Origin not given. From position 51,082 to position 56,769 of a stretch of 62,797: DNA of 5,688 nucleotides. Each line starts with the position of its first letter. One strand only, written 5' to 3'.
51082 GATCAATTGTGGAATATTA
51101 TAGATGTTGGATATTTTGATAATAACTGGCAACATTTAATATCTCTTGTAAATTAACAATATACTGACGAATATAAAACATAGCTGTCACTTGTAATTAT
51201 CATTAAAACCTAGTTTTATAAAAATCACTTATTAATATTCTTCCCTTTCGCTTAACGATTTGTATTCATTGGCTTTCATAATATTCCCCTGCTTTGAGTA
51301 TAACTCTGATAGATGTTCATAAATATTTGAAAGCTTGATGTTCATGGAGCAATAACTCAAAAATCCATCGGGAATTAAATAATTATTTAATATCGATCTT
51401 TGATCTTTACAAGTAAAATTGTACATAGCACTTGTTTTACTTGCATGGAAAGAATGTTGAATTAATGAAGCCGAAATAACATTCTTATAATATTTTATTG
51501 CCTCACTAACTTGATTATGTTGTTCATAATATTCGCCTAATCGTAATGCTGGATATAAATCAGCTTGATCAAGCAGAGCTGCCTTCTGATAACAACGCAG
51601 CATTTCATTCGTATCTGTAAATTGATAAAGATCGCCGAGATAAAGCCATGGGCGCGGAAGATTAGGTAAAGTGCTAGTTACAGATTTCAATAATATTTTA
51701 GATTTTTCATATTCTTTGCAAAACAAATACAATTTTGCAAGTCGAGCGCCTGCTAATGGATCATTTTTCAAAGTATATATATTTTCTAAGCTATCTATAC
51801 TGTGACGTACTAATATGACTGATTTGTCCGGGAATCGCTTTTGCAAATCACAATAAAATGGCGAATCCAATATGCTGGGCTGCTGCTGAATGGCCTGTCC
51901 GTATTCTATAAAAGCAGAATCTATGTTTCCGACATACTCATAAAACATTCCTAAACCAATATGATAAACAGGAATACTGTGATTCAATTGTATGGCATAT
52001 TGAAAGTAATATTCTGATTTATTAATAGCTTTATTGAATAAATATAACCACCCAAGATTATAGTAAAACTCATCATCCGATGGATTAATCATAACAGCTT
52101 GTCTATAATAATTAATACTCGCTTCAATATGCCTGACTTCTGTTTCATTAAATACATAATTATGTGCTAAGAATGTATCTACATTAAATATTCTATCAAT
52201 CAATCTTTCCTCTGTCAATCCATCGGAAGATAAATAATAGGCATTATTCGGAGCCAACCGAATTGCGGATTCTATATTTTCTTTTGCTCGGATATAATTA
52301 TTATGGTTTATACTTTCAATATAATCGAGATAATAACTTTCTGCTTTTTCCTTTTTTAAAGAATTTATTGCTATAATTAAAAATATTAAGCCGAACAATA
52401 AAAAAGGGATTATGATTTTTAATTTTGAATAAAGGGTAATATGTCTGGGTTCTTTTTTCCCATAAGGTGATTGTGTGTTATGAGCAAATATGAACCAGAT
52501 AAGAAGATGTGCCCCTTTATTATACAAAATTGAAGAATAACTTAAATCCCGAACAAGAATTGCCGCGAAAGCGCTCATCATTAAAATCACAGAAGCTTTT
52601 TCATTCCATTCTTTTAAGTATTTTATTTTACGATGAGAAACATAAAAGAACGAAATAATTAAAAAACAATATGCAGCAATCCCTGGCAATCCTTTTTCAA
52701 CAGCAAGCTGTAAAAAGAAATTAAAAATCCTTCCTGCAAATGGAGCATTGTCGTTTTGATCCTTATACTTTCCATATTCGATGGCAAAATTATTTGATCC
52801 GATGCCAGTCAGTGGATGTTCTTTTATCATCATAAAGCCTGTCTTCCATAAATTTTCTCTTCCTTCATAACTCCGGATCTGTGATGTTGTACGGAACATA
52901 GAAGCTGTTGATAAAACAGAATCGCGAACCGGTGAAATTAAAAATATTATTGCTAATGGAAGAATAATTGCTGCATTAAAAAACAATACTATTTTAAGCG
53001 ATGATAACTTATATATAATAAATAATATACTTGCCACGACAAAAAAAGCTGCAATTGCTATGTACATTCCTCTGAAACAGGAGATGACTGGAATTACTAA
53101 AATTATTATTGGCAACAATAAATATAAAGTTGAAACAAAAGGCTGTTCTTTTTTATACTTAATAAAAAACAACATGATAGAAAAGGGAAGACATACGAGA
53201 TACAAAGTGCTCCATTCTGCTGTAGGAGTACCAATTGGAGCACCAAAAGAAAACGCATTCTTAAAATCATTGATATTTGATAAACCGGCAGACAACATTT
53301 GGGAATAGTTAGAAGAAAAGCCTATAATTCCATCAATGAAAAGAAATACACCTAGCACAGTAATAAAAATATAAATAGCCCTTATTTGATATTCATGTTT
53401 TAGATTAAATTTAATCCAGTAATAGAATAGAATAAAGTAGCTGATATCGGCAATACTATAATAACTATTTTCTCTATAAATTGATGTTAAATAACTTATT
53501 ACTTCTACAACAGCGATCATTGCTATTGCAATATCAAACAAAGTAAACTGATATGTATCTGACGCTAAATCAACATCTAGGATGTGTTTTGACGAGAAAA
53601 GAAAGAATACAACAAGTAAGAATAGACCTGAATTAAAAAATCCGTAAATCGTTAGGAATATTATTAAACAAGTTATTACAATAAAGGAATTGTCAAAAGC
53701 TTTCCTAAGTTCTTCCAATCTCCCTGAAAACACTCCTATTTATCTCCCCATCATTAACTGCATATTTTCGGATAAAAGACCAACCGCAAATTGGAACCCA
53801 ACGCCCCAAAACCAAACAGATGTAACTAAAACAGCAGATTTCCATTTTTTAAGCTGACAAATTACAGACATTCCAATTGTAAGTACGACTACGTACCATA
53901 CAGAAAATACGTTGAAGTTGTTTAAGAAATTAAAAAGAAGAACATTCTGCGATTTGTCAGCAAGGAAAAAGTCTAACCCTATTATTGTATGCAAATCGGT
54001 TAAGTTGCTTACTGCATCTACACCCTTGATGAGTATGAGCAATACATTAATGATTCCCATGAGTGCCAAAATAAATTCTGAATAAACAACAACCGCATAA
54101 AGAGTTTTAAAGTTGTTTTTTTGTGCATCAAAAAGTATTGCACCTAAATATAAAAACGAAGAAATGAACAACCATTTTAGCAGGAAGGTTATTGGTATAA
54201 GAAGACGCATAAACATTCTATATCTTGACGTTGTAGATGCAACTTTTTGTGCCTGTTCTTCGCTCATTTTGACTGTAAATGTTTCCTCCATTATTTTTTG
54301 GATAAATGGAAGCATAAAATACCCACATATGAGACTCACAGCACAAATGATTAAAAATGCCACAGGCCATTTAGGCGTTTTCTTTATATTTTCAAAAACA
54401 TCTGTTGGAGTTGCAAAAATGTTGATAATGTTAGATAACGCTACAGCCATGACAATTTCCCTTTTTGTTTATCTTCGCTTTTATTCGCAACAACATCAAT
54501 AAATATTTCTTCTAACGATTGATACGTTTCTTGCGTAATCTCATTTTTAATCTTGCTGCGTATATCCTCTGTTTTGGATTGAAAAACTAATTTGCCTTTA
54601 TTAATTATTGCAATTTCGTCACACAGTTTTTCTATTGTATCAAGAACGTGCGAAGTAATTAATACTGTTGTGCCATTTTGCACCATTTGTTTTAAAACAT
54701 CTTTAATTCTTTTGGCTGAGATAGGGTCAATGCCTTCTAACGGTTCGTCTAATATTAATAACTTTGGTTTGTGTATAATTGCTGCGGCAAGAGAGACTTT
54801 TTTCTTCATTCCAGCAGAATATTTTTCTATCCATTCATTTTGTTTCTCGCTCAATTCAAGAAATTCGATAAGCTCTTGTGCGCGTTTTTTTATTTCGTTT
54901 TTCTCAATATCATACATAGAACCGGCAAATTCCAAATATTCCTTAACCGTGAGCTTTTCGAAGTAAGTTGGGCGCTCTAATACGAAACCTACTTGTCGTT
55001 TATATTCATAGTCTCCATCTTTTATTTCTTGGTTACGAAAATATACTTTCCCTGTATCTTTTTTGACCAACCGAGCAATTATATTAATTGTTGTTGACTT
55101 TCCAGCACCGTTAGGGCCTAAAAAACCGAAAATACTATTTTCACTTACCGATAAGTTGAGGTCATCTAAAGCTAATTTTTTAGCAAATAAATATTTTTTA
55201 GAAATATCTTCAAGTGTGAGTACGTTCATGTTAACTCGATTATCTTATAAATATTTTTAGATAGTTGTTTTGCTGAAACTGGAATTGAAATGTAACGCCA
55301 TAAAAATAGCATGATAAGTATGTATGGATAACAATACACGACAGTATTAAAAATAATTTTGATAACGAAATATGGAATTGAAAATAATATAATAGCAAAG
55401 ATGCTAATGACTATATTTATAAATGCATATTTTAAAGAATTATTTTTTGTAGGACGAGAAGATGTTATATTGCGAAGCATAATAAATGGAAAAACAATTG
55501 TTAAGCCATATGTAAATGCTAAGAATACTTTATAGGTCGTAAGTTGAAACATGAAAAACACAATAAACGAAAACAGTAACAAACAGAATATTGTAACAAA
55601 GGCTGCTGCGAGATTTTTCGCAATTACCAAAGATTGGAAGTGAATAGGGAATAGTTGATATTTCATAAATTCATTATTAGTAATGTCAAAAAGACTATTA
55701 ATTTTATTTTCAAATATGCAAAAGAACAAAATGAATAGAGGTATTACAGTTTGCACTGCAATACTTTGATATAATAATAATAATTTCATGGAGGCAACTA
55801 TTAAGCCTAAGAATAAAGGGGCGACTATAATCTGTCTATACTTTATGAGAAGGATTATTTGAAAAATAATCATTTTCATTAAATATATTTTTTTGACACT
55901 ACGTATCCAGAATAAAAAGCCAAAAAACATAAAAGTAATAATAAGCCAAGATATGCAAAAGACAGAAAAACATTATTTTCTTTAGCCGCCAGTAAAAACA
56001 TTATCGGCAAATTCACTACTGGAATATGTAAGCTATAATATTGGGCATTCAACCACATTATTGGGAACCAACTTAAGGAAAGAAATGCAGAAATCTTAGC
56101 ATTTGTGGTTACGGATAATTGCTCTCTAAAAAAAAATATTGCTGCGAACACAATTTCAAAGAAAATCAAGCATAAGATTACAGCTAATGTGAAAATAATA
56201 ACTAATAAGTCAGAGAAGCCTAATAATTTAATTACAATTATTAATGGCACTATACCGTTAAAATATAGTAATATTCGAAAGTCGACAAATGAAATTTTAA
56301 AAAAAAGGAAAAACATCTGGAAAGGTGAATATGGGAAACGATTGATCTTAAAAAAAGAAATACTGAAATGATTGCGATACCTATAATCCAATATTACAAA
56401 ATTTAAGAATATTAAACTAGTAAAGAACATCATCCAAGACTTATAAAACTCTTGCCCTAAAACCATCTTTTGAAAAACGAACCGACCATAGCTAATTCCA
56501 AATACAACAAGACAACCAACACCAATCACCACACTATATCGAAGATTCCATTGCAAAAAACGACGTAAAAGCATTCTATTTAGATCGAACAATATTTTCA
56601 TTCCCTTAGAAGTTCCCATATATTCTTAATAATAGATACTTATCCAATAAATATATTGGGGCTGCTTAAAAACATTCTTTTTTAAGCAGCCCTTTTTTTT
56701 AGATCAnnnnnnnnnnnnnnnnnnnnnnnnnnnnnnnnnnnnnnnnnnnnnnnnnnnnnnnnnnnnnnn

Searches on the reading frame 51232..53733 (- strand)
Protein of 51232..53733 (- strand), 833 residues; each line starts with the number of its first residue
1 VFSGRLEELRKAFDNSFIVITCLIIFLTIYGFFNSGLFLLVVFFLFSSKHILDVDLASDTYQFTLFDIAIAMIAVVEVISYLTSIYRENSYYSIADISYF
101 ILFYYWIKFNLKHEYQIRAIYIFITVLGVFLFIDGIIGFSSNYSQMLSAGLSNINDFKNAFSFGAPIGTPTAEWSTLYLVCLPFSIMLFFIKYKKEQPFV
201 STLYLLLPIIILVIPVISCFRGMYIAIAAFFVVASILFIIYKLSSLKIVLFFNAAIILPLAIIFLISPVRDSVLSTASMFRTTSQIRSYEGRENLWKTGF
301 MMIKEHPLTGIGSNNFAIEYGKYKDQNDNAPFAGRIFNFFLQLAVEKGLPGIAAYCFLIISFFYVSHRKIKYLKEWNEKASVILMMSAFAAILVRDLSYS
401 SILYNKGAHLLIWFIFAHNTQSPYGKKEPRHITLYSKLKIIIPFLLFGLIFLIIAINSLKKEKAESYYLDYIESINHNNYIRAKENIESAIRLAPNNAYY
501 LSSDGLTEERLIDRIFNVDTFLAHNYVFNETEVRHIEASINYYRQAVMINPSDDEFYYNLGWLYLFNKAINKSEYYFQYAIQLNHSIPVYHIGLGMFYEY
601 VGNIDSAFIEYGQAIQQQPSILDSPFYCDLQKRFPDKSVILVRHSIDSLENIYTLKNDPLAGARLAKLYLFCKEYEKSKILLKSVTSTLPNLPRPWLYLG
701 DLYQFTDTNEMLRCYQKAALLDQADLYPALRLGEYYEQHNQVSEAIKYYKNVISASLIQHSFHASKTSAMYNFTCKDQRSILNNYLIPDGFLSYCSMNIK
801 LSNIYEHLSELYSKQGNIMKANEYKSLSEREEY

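Call 3: search_protein_families(library=pfam, proteins=[window:51232-53733:-], max_evalue=0.1)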
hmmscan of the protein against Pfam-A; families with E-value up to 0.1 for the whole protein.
window:51232-53733:- (833 aa): 9 families
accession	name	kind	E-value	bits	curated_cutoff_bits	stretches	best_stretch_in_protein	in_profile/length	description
PF04932.20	Wzy_C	-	7.1e-17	62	31.7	1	209-355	4-148/149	O-Antigen ligase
PF07719.23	TPR_2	-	2.8e-12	46.2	27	0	555-584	2-31/34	Tetratricopeptide repeat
PF13428.12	TPR_14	-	2.1e-08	34.5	23.5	0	663-702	5-44/44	Tetratricopeptide repeat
PF13181.12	TPR_8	-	3.2e-07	30.4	25.7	0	536-552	17-33/34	Tetratricopeptide repeat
PF00515.34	TPR_1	-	1.2e-06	28.5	27.8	1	556-586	3-33/34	Tetratricopeptide repeat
PF13431.12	TPR_17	-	4e-06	27.1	24.4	1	542-568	1-27/34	Tetratricopeptide repeat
PF13414.12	TPR_11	-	4.1e-05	23.6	26.8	1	536-564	10-38/42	TPR repeat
PF14559.12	TPR_19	-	6e-05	23.7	25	0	538-572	9-43/68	Tetratricopeptide repeat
PF13432.12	TPR_16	-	0.0044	17.9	32.7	0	534-581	11-58/65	Tetratricopeptide repeat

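Call 4: search_protein_families(library=ncbifam, proteins=[window:51232-53733:-], max_evalue=0.1)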
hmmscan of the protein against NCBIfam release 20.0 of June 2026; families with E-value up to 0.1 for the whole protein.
window:51232-53733:- (833 aa): 8 families
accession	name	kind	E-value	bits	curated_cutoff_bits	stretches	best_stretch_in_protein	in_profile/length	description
TIGR00947.1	2A73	equivalog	1.3e-12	47.5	366.4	1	23-418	26-418/425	IctB family putative bicarbonate transporter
TIGR02917.1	PEP_TPR_lipo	equivalog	5.8e-08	31.1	312.2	1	658-752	498-593/899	XrtA/PEP-CTERM system TPR-repeat protein PrsT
NF040959.1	MamA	equivalog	6.2e-05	22.5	200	0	537-604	122-189/204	magnetosome protein MamA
TIGR02521.1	type_IV_pilW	equivalog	7.5e-05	22.4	154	1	555-620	32-97/234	type IV pilus biogenesis/stability protein PilW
TIGR02552.1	LcrH_SycD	equivalog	0.003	17.3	104.8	0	557-620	21-84/136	SycD/LcrH family type III secretion system chaperone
TIGR00540.1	TPR_hemY_coli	hypoth_equivalog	0.043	12.6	142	0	533-607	305-378/385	heme biosynthesis-associated TPR protein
NF002725.1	PRK02603.1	equivalog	0.086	12.8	143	0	539-604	54-122/173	photosystem I assembly protein Ycf3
NF007692.0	PRK10370.1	equivalog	0.086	12.4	306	0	689-746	77-137/206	heme lyase NrfEFG subunit NrfG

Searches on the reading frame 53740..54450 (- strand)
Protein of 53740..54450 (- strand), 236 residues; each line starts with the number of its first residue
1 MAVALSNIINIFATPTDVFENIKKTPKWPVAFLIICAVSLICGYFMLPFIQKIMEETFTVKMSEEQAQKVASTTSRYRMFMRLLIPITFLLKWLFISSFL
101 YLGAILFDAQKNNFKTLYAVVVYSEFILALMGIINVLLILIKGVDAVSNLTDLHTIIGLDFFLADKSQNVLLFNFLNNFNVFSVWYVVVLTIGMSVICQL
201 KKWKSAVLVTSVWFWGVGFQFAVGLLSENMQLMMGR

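Call 3: search_protein_families(library=pfam, proteins=[window:53740-54450:-], max_evalue=0.1)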
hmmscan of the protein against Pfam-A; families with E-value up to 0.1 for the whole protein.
window:53740-54450:- (236 aa): 1 family
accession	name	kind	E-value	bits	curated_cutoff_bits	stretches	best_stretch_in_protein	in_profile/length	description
PF04893.22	Yip1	-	3e-17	63.5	28.6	1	10-215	2-165/173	Yip1 domain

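Call 4: search_protein_families(library=ncbifam, proteins=[window:53740-54450:-], max_evalue=0.1)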
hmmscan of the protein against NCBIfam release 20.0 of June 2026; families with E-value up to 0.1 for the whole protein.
window:53740-54450:- (236 aa): 1 family
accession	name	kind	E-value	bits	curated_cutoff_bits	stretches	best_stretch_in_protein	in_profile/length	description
NF052650.1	YknW_fam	equivalog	3e-23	82.4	110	1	7-219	16-213/213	YknW family membrane protein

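Call 60: search_solved_structures(query=window:53740-54450:-, max_evalue=1)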
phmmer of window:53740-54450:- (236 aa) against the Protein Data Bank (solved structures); distinct sequences matched with E-value up to 1: 0.

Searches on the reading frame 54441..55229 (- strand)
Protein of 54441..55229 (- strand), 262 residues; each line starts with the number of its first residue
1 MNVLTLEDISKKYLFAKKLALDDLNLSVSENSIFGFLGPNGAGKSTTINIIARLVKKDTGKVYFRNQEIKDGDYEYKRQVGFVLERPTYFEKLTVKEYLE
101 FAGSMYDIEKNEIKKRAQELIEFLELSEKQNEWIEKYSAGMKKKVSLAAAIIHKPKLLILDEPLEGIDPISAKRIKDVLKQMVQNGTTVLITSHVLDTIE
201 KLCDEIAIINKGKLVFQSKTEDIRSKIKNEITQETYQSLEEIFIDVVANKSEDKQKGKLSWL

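Call 3: search_protein_families(library=pfam, proteins=[window:54441-55229:-], max_evalue=0.1)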
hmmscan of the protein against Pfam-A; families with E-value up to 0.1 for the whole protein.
window:54441-55229:- (262 aa): 19 families
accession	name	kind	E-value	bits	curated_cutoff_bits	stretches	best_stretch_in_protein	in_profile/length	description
PF00005.33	ABC_tran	-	8.2e-31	107.9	25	1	21-164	1-136/137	ABC transporter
PF13304.12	AAA_21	-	9.4e-11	42.7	27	2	120-194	221-298/304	AAA domain, putative AbiEii toxin, Type IV TA system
PF11101.13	DUF2884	-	0.002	18.2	30.6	1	124-248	41-155/228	Protein of unknown function (DUF2884)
PF03215.21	Rad17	-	0.0045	17.4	23.8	1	11-74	25-87/186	Rad17 P-loop domain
PF25199.1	nSTAND_NTPase5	-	0.0046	17.2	34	0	29-70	39-81/145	Novel STAND NTPase 5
PF03193.22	RsgA_GTPase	-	0.0048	17.2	30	1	20-62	96-137/174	RsgA GTPase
PF01926.29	MMR_HSR1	-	0.016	15.7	21.9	1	35-83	3-50/113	50S ribosome-binding GTPase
PF00448.28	SRP54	-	0.02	15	22.7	1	35-63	5-33/196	SRP54-type protein, GTPase domain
PF24861.2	SUS_N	-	0.024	15.2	25.4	0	173-206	18-51/115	Sucrose synthase N-terminal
PF00910.28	RNA_helicase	-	0.025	15.5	21.5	0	36-68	3-40/105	RNA helicase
PF23024.1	AMP-dom_DIP2-like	-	0.026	15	27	1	187-237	56-106/110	Disco-interacting protein 2-like, AMP domain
PF13604.12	AAA_30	-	0.027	14.6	27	0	29-62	16-49/191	AAA domain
PF18830.6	LPD16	-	0.038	14.2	27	0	96-135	32-71/82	Large polyvalent protein-associated domain 16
PF13555.12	AAA_29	-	0.042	14.1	27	1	27-53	18-44/61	P-loop containing region of AAA domain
PF00004.35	AAA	-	0.044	14.7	21.2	0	36-56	3-23/131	ATPase family associated with various cellular activities (AAA)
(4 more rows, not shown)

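Call 4: search_protein_families(library=ncbifam, proteins=[window:54441-55229:-], max_evalue=0.1)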
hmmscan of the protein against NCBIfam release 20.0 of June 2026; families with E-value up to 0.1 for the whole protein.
window:54441-55229:- (262 aa): 195 families (the best 25 are shown)
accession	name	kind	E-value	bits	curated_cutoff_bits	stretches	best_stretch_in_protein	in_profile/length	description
TIGR01188.1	drrA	subfamily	3.8e-67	226.7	312.45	1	15-243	3-231/302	daunorubicin resistance ABC transporter, ATP-binding protein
TIGR03522.1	GldA_ABC_ATP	equivalog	1e-55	189.3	402.6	1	5-258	4-255/301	gliding motility-associated ABC transporter ATP-binding subunit GldA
TIGR03740.1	galliderm_ABC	subfamily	5.5e-52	176.7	309.75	1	5-222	2-210/223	lantibiotic protection ABC transporter ATP-binding subunit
NF033858.1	ABC2_perm_RbbA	equivalog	4.4e-49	167.2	1050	1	15-255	276-509/909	ribosome-associated ATPase/putative transporter RbbA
TIGR04406.1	LPS_export_lptB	equivalog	1.4e-45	155.4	240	1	4-235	2-231/239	LPS export ABC transporter ATP-binding protein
TIGR03864.1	PQQ_ABC_ATP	hypoth_equivalog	1.3e-44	152.4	302.25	1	12-238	8-234/236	ABC transporter, ATP-binding subunit, PQQ-dependent alcohol dehydrogenase system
NF010060.0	PRK13537.1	equivalog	1.2e-42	145.9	521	1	3-227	15-238/314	nodulation factor ABC transporter ATP-binding protein NodI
TIGR04521.1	ECF_ATPase_2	equivalog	3.2e-42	144.5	330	1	16-228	16-237/279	energy-coupling factor transporter ATPase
NF010059.0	PRK13536.1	equivalog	3e-40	138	549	1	5-223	45-261/342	nodulation factor ABC transporter ATP-binding protein NodI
TIGR01288.1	nodI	equivalog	9e-40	136.5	424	1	6-222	7-221/303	nodulation factor ABC transporter ATP-binding protein NodI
NF047565.1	PSM_export_PmtA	equivalog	2e-38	132.3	350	1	16-252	12-242/282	phenol-soluble modulin export ABC transporter ATP-binding protein PmtA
NF040840.2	tungstate_WtpC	equivalog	2.9e-38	132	440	1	4-250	2-243/347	tungstate ABC transporter ATP-binding protein WtpC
TIGR00968.1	3a0106s01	subfamily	9.2e-38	130.1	342.75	1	6-226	3-221/237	sulfate ABC transporter ATP-binding protein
NF043075.1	MMSYN1_0197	equivalog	3.6e-37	128.1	550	1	2-232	1-229/341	spermidine/putrescine ABC transporter ATP-binding protein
TIGR01186.1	proV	subfamily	9.3e-36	123.7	326.6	1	18-235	6-229/363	betaine/proline/choline family ABC transporter ATP-binding protein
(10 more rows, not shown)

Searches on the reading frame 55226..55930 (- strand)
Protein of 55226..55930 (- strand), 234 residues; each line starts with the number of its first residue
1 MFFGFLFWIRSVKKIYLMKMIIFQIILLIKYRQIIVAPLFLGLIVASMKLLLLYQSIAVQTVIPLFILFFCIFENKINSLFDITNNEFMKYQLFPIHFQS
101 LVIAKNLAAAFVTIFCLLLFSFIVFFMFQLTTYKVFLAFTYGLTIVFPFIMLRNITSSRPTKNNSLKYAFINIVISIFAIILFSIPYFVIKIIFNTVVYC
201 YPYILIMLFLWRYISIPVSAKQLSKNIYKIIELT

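Call 3: search_protein_families(library=pfam, proteins=[window:55226-55930:-], max_evalue=0.1)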
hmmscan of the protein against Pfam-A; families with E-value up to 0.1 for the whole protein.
window:55226-55930:- (234 aa): 0 families

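Call 4: search_protein_families(library=ncbifam, proteins=[window:55226-55930:-], max_evalue=0.1)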
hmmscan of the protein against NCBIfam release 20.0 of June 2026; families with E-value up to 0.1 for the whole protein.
window:55226-55930:- (234 aa): 0 families

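Call 71: find_homologous_proteins(query=window:55226-55930:-, max_evalue=0.001)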
Query window:55226-55930:- (234 aa): 3 proteins with E <= 0.001 among 531 candidates.
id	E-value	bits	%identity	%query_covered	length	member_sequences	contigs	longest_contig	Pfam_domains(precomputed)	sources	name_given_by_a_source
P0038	8.9e-122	423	100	92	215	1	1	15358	-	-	-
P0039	5.7e-47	179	47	92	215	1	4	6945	-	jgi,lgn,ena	-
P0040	1.0e-40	158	38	91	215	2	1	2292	-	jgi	jgi:hypothetical protein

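Call 79: predict_structure(alignment_id=A4)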
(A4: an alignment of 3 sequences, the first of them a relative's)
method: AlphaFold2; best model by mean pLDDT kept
length: 215 residues; sequences in the alignment: 3
mean_pLDDT: 52.4   pTM: 0.30
mean pLDDT of the five models: 52.4, 47.2, 46.9, 43.7, 43.2
residues with pLDDT >= 90: 0; 70-90: 3; 50-70: 134; < 50: 78
segments of 3 or more residues with pLDDT < 50: 4-6, 8-12, 29-35, 37-43, 55-64, 66-68, 72-74, 139-144, 193-215
pLDDT, mean of each block of 10 residues (from residue 1): 46 50 52 45 50 46 46 52 56 60 58 58 57 52 55 69 65 56 52 45 38 35
secondary structure, 60 per line:
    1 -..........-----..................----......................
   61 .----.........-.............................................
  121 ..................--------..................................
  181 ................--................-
elements in order: H2-11 H17-34 H39-61 H66-74 H76-138 H147-196 H199-214

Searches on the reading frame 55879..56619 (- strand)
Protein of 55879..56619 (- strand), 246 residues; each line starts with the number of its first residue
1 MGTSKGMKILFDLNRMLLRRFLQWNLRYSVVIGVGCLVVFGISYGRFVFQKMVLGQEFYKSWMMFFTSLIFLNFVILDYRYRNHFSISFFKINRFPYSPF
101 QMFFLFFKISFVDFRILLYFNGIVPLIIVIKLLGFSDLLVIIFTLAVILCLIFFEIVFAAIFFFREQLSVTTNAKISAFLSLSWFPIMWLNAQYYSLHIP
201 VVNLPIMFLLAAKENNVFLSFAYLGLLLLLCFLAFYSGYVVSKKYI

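Call 3: search_protein_families(library=pfam, proteins=[window:55879-56619:-], max_evalue=0.1)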
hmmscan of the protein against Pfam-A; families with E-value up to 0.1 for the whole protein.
window:55879-56619:- (246 aa): 0 families

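Call 4: search_protein_families(library=ncbifam, proteins=[window:55879-56619:-], max_evalue=0.1)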
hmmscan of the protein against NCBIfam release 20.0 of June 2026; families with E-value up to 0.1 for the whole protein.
window:55879-56619:- (246 aa): 0 families
